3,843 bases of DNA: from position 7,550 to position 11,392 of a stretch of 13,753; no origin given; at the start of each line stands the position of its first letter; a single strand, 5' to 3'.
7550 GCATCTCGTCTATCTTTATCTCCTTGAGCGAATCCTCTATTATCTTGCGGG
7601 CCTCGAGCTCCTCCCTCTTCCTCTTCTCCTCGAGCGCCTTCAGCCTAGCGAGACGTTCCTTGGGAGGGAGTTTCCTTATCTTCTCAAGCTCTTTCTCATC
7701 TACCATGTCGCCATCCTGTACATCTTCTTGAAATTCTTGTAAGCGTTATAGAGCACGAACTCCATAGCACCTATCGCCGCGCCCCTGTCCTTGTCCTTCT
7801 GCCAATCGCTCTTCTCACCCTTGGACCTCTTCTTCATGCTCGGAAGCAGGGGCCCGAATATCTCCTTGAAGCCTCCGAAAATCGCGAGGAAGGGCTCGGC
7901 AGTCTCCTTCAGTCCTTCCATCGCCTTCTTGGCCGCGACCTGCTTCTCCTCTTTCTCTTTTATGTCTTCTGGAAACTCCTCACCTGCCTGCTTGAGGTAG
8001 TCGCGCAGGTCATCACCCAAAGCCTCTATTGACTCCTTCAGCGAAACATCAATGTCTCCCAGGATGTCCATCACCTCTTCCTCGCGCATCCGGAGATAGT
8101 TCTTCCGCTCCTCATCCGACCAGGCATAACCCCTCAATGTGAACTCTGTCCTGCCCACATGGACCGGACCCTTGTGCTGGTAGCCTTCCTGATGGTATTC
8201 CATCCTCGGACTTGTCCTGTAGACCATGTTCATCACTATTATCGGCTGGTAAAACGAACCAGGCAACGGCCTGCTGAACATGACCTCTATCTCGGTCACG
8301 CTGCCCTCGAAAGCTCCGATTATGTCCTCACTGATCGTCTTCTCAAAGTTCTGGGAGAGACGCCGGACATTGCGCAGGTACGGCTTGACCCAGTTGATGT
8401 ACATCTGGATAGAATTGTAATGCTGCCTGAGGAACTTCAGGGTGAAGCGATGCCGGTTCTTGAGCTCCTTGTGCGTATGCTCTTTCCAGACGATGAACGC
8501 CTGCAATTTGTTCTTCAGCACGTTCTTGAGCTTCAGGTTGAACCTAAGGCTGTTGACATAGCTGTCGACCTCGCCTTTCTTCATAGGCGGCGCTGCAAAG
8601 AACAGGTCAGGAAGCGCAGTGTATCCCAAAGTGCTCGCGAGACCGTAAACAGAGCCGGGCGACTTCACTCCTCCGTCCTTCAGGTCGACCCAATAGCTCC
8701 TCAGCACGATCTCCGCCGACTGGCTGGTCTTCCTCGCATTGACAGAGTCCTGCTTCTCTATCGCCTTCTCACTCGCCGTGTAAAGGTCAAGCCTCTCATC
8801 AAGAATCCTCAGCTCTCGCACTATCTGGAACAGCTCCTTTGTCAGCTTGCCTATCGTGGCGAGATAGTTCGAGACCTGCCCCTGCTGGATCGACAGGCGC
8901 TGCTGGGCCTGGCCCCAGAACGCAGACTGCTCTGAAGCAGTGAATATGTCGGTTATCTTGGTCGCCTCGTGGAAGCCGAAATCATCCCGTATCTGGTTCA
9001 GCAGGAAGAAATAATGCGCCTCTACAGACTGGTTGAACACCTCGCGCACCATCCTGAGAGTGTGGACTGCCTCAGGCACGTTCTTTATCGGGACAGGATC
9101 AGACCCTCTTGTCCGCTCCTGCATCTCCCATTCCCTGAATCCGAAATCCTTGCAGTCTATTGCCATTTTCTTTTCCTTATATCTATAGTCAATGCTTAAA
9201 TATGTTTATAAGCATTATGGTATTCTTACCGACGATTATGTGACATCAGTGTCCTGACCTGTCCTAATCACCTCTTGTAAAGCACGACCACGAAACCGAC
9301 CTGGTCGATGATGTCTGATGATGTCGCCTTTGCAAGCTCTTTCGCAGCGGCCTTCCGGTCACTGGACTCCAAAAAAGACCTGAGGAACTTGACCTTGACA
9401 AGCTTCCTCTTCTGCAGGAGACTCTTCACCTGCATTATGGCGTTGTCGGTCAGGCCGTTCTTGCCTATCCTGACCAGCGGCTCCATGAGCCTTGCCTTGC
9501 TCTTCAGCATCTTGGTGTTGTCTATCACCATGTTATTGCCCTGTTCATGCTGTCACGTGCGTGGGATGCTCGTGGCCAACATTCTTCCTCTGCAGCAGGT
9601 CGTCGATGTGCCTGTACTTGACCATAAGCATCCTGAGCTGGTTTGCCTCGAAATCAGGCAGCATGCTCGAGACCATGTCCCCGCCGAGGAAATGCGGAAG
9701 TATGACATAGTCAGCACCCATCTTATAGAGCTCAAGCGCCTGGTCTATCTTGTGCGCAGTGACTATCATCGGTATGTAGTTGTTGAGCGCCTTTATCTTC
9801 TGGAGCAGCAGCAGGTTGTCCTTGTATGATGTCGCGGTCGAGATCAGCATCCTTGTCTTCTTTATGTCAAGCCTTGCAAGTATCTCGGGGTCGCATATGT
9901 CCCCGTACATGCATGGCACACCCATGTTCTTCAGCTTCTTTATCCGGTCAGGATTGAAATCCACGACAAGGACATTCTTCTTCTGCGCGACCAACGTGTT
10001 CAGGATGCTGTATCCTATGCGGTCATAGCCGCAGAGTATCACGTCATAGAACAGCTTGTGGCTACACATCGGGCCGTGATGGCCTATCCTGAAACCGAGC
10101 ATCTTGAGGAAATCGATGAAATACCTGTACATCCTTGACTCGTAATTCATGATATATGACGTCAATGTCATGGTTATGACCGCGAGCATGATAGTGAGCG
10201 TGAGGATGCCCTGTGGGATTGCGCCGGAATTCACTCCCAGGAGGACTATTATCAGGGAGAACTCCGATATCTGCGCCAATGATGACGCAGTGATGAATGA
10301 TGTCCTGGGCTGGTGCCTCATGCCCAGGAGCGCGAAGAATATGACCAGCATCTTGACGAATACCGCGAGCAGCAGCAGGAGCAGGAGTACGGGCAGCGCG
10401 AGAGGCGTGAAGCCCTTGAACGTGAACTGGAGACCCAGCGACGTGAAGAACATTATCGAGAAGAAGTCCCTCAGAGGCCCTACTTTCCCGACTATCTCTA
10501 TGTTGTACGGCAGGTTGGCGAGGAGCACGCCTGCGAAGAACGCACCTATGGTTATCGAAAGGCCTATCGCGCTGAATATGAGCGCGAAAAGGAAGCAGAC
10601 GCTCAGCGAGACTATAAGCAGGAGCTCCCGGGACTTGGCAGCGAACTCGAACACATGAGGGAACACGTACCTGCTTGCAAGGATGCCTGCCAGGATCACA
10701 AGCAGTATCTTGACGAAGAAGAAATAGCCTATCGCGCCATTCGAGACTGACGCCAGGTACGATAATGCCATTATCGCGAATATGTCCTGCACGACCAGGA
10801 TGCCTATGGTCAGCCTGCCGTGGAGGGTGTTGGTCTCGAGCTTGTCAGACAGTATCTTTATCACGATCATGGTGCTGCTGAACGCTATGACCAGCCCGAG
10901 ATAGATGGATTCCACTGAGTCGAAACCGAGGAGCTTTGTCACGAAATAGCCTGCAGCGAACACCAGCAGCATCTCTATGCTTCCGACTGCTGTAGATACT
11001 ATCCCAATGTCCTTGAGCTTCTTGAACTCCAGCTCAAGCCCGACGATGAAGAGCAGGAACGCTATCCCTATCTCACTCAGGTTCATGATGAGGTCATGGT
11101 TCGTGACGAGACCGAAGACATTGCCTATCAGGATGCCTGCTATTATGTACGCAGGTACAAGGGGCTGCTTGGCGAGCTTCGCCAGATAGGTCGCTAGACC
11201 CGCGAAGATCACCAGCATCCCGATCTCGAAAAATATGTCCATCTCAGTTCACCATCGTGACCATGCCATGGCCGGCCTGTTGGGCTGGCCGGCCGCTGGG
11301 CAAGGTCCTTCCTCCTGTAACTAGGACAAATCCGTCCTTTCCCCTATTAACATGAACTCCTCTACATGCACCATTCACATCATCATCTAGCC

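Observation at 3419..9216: Self-contained five-gene operon of unknown function: two orphan proteins, an NTase-HEPN paralog pair and a giant TIM-barrel enzyme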

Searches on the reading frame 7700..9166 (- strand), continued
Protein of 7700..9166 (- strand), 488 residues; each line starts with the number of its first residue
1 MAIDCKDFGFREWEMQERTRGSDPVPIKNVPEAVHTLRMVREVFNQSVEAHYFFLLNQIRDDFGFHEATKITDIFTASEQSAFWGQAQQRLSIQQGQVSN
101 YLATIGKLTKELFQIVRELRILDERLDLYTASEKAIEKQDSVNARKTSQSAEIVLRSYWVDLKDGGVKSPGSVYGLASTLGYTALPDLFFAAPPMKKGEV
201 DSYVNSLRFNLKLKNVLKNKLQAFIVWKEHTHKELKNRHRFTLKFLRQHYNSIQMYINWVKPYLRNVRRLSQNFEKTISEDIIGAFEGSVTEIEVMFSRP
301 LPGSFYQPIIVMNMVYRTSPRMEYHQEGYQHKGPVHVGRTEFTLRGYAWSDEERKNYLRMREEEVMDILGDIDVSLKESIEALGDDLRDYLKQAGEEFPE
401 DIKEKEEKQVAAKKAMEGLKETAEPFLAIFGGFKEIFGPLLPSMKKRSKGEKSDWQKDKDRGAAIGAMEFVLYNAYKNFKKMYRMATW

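Call 65: search_protein_representatives(alignment_id=A1)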
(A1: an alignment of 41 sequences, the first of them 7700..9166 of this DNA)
Query: 41 sequences, 479 profile positions. Proteins with E-value up to 0.001 (for the whole library): 719; up to 1e-10: 526; up to 1e-30: 319. The best 150 are listed.
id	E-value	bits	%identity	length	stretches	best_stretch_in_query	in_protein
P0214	5.0e-182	622.5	-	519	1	8-479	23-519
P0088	1.0e-178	611.6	-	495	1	9-479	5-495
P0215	1.1e-177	608.2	-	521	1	5-479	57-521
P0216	9.1e-170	582.1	-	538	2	3-410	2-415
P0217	2.6e-168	577.3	-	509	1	6-479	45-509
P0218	1.5e-167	574.7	-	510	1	12-479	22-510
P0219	9.6e-167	572.1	-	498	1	6-478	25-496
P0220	1.3e-166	571.7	-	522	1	3-478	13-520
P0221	1.3e-166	571.7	-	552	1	6-479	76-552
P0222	2.6e-165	567.4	-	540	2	3-443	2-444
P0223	3.5e-165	567.0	-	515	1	13-478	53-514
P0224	4.1e-165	566.7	-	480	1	6-479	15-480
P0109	1.1e-164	565.4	-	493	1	4-455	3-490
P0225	4.9e-164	563.2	-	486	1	8-479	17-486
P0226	3.0e-163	560.6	-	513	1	7-479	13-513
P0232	7.4e-162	556.0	-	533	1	24-479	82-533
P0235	7.6e-159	546.1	-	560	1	14-471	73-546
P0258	1.0e-140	486.3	-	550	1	16-479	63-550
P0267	1.7e-135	469.1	-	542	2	24-399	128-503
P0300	2.2e-117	409.4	-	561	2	8-304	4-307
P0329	2.5e-101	356.4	-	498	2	37-440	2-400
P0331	1.3e-100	354.0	-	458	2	13-422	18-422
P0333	1.5e-93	330.8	-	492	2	69-397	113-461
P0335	5.0e-88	312.5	-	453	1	38-457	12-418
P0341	1.7e-84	300.9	-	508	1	37-421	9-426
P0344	6.8e-82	292.3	-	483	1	33-474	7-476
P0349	1.3e-77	278.1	-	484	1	65-439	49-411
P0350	1.4e-77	278.1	-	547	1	33-459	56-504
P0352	1.6e-75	271.3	-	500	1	35-455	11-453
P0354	4.4e-74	266.5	-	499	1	30-475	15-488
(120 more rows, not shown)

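Call 66: list_cluster_members(proteins=[P0344, P0349, P0350, P0352, P0354, P0341, P0335, P0333, P0329, P0331])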
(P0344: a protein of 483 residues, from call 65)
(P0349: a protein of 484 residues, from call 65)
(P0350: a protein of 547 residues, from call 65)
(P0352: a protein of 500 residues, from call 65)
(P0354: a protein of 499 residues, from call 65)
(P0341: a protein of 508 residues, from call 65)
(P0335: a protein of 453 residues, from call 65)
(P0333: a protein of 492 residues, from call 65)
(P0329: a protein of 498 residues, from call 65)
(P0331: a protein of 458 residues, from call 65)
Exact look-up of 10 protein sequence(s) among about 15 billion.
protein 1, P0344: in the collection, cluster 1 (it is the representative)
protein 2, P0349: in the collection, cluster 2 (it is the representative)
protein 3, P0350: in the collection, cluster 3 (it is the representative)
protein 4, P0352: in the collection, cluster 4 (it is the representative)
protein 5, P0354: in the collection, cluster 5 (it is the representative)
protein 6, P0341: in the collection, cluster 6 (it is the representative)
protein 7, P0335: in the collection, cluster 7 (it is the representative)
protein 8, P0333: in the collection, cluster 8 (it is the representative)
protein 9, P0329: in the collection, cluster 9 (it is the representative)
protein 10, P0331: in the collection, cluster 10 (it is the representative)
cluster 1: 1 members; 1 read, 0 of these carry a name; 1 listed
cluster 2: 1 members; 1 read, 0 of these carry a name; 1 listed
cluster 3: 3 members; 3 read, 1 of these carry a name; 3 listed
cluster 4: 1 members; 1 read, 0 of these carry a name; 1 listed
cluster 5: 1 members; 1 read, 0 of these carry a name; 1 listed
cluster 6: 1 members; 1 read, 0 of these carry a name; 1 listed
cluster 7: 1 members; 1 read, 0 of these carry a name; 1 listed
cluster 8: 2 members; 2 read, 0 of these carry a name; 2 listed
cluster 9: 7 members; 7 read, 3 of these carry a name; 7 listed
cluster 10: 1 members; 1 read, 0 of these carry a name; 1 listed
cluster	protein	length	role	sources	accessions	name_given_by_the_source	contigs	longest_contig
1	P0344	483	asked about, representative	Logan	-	-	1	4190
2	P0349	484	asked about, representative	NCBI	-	-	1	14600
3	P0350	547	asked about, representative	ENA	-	-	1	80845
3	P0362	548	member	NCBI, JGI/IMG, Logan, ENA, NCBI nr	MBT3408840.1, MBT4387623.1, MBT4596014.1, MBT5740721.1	hypothetical protein HOK68_05340 [Candidatus Woesearchaeota archaeon] | hypothetical protein | hypothetical protein [Candidatus Woesearchaeota archaeon]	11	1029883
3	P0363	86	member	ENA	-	-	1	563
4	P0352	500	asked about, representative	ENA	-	-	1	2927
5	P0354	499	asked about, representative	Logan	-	-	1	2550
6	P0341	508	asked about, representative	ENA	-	-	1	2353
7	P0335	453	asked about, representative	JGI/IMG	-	-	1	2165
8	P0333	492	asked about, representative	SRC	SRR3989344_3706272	-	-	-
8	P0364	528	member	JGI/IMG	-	-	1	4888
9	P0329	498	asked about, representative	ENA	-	-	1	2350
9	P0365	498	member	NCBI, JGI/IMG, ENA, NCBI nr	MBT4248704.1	hypothetical protein HOD83_03960 [Candidatus Woesearchaeota archaeon] | hypothetical protein | hypothetical protein [Candidatus Woesearchaeota archaeon]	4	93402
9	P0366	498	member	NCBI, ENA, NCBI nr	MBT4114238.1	hypothetical protein HOE41_01200 [Candidatus Woesearchaeota archaeon] | hypothetical protein [Candidatus Woesearchaeota archaeon]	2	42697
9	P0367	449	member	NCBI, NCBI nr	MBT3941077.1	hypothetical protein HOF46_03555, partial [Candidatus Woesearchaeota archaeon] | hypothetical protein [Candidatus Woesearchaeota archaeon]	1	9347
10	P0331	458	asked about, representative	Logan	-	-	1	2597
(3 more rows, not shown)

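Call 70: search_protein_families(library=pfam, proteins=[L004:14301-16166:+, L004:16271-18235:+, L065:12533-13120:+, L065:13181-14290:+, L065:14354-15826:+, L081:12059-12658:+, L081:13430-14950:+], max_evalue=0.01)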
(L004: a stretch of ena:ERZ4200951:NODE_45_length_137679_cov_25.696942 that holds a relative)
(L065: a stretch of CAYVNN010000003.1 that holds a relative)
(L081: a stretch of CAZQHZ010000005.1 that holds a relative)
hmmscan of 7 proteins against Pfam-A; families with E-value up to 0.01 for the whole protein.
L004:14301-16166:+ (621 aa): 1 family
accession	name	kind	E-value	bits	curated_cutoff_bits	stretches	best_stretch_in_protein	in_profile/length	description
PF12308.13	Noelin-1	-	0.002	18.7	25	1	141-199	38-95/100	Neurogenesis glycoprotein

L004:16271-18235:+ (654 aa): 2 families
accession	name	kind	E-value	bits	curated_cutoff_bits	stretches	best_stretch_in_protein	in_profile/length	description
PF05048.19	NosD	-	9.4e-05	22.4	23.6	1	163-332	10-152/212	Periplasmic copper-binding protein (NosD)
PF13229.12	Beta_helix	-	0.0013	18.8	25.9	2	181-324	36-158/158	Right handed beta helix region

L065:12533-13120:+ (195 aa): 1 family
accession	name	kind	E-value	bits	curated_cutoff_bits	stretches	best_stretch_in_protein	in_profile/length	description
PF02163.28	Peptidase_M50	-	1.5e-10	41.2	27.2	2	153-193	156-196/221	Peptidase family M50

L065:13181-14290:+ (369 aa): 1 family
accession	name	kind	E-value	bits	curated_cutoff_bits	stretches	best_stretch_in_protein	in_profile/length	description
PF02009.21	RIFIN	-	0.0049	17.3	32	0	117-273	182-317/327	Rifin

L065:14354-15826:+ (490 aa): 1 family
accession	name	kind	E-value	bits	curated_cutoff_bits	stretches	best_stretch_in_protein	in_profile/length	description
PF14010.12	PEPcase_2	-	9.5e-179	595.5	25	1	4-490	1-493/493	Phosphoenolpyruvate carboxylase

L081:12059-12658:+ (199 aa): 5 families
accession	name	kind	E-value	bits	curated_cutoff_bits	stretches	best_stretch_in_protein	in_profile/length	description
PF18765.7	Polbeta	-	9.9e-11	42.1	26.9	1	94-184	3-87/93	Polymerase beta, Nucleotidyltransferase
PF01909.29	NTP_transf_2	-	2.6e-10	41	21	1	98-164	8-75/93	Nucleotidyltransferase domain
PF22600.2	MTPAP-like_central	-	0.00018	22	27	1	94-148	29-82/139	Poly(A) RNA polymerase, mitochondrial-like, central palm domain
PF09339.16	HTH_IclR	-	0.0013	18.8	22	1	10-48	6-44/52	IclR helix-turn-helix domain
PF01978.25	TrmB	-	0.0047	17.2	25.6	0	18-63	18-62/68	Sugar-specific transcriptional regulator TrmB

L081:13430-14950:+ (506 aa): 8 families
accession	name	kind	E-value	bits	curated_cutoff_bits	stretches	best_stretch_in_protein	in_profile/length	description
PF00989.32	PAS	-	5.2e-22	78.4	22.6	2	23-133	2-113/113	PAS fold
PF02518.31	HATPase_c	-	8.5e-21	74.9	26.4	1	393-499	5-109/111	Histidine kinase-, DNA gyrase B-, and HSP90-like ATPase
PF13426.13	PAS_9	-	1.8e-20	73.6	27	2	32-135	1-103/103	PAS domain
PF08447.18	PAS_3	-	2e-18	66.8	25.6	1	45-130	2-89/89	PAS fold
PF08448.16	PAS_4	-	5e-17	62.6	23.1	1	28-136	1-108/110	PAS fold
PF00512.31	HisKA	-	3.9e-11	43.3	26.9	1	277-337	2-59/66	His Kinase A (phospho-acceptor) domain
PF13188.13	PAS_8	-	2.7e-10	40.2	21.8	2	23-72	2-52/65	PAS domain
PF13589.12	HATPase_c_3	-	0.00028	21.4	25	1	400-465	9-75/137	Histidine kinase-, DNA gyrase B-, and HSP90-like ATPase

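Call 82: search_protein_families(library=pfam, proteins=[P0088, P0113, P0221, P0235, P0267, P0232, P0258, P0300, P0216, P0222], max_evalue=0.01)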
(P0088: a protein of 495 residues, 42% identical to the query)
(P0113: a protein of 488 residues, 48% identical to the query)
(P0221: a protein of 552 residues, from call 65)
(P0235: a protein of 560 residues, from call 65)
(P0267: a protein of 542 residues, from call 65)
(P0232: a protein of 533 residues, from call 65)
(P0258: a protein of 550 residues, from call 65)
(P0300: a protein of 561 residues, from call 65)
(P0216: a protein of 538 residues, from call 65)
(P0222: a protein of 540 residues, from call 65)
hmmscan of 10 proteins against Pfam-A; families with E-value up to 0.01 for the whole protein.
P0088 (495 aa): 4 families
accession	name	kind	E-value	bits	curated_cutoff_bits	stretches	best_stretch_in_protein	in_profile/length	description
PF13240.11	Zn_Ribbon_1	-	1.4e-05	25.1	25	1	432-451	2-21/23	zinc-ribbon domain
PF13248.11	Zn_ribbon_3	-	0.00036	20.3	27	1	431-451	4-24/26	zinc-ribbon domain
PF16865.10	GST_C_5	-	0.004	18.1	27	0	94-140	2-48/108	Glutathione S-transferase, C-terminal domain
PF12773.13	DZR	-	0.0075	16.9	27.3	0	432-450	27-45/45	Double zinc ribbon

P0113 (488 aa): 0 families

P0221 (552 aa): 0 families

P0235 (560 aa): 0 families

P0267 (542 aa): 0 families

P0232 (533 aa): 0 families

P0258 (550 aa): 0 families

P0300 (561 aa): 0 families

P0216 (538 aa): 0 families

P0222 (540 aa): 0 families

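Call 83: find_related_loci(query=A1, collection=viral_contigs, flank=5000)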
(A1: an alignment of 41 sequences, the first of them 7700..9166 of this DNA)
Query A1 (488 aa) in viral_contigs; peptide patterns used: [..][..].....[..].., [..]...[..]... (x = any residue, [..] = any of these).
76 stretches matched a pattern, but none encodes a relative of the query by tblastn (E <= 1e-3).

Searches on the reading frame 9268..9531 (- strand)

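Call 3: search_protein_families(library=pfam, proteins=[window:9268-9531:-], max_evalue=0.1)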
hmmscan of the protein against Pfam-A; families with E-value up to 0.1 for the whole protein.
window:9268-9531:- (87 aa): 2 families
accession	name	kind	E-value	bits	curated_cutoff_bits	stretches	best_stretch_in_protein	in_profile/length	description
PF01985.26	CRS1_YhbY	-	8.6e-21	74.5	27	1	5-86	5-84/84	CRS1 / YhbY (CRM) domain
PF18659.6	CelTOS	-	0.0044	17.9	27.2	1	25-77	30-79/122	Cell-traversal protein for ookinetes and sporozoites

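Call 4: search_protein_families(library=ncbifam, proteins=[window:9268-9531:-], max_evalue=0.1)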
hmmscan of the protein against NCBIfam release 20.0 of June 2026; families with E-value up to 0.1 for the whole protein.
window:9268-9531:- (87 aa): 2 families
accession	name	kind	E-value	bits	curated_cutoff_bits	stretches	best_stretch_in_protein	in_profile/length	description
TIGR00253.1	RNA_bind_YhbY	equivalog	9.2e-18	64.6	78.5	1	6-86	6-84/96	ribosome assembly RNA-binding protein YhbY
NF007669.0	PRK10343.1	equivalog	5.4e-06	26.6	175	1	6-86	8-86/97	ribosome assembly RNA-binding protein YhbY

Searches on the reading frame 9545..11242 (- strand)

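Call 3: search_protein_families(library=pfam, proteins=[window:9545-11242:-], max_evalue=0.1)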
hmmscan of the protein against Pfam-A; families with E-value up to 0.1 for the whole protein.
window:9545-11242:- (565 aa): 2 families
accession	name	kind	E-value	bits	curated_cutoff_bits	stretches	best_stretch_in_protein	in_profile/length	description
PF00999.27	Na_H_Exchanger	-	3.1e-53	181.4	26.2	1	14-360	4-364/375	Sodium/hydrogen exchanger, transmembrane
PF02254.24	TrkA_N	-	2.5e-25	89.5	23.8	1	401-516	1-116/116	TrkA-N domain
